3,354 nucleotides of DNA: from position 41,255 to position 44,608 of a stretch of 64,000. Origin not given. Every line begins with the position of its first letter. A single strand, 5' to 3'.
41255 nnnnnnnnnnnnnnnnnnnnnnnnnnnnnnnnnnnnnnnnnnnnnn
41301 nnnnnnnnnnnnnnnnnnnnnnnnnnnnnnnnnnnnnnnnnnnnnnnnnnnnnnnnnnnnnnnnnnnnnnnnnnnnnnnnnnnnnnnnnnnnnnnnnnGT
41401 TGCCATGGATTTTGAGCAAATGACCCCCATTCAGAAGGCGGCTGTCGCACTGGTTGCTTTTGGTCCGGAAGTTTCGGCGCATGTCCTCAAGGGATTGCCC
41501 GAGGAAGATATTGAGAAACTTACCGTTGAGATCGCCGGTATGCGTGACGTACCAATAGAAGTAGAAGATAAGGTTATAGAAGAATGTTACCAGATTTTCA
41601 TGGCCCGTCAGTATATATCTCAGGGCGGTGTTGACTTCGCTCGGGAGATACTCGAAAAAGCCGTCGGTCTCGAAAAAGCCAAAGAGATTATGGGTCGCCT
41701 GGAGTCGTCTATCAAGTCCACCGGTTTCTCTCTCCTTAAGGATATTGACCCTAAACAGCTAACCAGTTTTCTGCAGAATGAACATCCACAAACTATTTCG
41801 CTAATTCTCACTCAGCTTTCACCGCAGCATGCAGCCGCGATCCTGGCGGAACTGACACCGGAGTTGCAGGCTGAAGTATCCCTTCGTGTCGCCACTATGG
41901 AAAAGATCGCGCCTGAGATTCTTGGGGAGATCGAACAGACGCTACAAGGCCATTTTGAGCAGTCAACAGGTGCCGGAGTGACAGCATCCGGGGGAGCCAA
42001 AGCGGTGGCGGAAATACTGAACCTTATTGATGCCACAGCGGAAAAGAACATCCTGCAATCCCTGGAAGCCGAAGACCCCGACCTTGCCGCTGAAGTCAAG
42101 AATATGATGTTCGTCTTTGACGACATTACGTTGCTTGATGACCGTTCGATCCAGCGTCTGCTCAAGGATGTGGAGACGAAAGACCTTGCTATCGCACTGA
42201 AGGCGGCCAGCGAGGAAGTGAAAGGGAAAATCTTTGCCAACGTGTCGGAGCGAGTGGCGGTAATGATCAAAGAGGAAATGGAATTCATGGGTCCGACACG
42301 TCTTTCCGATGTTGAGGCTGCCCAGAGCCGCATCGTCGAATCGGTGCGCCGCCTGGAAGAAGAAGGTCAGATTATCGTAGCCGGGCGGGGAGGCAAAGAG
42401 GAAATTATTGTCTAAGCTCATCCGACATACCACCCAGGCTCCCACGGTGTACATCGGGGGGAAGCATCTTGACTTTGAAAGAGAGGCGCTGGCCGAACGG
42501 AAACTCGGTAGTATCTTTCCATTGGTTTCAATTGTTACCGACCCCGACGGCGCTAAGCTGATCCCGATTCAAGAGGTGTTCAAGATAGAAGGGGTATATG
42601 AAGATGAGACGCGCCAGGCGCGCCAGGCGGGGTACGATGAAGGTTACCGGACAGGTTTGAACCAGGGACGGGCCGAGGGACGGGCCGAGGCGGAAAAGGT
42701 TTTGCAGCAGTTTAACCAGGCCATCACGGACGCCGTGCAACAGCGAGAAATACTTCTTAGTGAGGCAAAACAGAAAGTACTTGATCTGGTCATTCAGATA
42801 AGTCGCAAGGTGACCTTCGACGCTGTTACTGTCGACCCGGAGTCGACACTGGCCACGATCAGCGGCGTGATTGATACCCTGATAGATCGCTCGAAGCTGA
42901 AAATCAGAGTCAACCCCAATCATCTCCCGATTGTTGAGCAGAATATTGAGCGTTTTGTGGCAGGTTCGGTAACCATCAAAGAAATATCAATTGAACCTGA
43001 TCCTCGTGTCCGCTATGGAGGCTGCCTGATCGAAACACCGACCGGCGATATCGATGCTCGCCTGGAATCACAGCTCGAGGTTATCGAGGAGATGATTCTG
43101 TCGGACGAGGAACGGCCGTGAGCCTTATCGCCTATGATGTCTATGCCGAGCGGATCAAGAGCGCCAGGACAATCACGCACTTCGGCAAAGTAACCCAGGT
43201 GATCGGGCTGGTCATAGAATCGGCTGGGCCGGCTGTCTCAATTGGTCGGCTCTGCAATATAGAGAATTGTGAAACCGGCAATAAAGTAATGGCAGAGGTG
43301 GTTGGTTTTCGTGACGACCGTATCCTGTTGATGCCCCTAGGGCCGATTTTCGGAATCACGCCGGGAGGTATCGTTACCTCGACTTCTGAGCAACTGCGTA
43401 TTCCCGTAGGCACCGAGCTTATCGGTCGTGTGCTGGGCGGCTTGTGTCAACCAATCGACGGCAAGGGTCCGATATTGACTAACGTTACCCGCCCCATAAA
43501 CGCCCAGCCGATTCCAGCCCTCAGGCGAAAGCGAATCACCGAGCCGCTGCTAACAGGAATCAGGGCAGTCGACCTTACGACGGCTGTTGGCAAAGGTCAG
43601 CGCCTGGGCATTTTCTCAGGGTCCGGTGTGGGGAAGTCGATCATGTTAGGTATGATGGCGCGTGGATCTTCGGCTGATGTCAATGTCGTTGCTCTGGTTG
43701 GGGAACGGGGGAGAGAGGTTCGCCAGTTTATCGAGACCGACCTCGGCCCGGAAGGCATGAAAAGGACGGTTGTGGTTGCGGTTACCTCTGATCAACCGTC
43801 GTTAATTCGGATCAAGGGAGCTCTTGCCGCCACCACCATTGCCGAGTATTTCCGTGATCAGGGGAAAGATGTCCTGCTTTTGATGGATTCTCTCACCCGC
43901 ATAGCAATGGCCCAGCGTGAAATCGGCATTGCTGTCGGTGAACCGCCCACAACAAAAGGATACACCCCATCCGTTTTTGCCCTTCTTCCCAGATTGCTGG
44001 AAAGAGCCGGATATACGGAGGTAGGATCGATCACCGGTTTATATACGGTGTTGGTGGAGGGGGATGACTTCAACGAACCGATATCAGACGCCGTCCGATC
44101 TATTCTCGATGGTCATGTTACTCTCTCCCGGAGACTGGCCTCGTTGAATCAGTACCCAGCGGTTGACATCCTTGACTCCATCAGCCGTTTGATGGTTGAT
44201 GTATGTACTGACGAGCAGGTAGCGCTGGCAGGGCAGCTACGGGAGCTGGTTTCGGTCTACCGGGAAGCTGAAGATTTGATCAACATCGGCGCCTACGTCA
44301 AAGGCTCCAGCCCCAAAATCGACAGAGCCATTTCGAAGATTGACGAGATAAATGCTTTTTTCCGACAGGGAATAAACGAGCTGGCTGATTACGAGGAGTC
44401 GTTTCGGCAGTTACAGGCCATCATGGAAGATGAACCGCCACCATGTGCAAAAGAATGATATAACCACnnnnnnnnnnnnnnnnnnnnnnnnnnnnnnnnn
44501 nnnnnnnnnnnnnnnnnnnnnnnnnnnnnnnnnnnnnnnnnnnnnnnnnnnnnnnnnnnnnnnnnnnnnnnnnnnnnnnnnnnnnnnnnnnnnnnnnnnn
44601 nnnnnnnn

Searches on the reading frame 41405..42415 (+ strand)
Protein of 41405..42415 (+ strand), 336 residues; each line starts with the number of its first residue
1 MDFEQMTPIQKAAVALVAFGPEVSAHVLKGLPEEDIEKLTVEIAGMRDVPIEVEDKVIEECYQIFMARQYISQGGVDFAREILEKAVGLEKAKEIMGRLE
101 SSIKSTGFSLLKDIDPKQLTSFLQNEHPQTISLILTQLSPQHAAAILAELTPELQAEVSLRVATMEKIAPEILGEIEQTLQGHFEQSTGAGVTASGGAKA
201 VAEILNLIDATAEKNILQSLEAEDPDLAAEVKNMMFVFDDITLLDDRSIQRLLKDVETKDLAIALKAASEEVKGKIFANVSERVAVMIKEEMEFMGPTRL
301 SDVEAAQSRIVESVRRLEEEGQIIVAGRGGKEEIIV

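Call 102: search_protein_families(library=pfam, proteins=[window:41405-42415:+], max_evalue=0.00001)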
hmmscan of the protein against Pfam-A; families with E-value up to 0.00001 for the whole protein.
window:41405-42415:+ (336 aa): 4 families
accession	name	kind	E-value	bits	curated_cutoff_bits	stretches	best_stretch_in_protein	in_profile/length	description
PF01706.21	FliG_C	-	8.2e-47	158.4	23.3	1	219-324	2-107/108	FliG C-terminal domain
PF14842.11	FliG_N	-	4.3e-36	124.1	25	2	5-108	1-104/104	FliG N-terminal domain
PF14841.11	FliG_M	-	1e-30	106.2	25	1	116-187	1-72/76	FliG middle domain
PF03448.22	MgtE_N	-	1.8e-06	28.8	25.9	0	110-158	33-81/102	MgtE intracellular N domain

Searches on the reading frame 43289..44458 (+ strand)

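Call 102: search_protein_families(library=pfam, proteins=[window:43289-44458:+], max_evalue=0.00001)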
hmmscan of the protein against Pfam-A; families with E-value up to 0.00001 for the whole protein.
window:43289-44458:+ (389 aa): 2 families
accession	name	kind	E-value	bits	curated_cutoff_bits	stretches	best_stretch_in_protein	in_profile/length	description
PF00006.31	ATP-synt_ab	-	8.3e-86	287.5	29.5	1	90-299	1-213/213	ATP synthase alpha/beta family, nucleotide-binding domain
PF18269.6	T3SS_ATPase_C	-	7.3e-27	93.5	22.7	1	307-377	2-72/72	T3SS EscN ATPase C-terminal domain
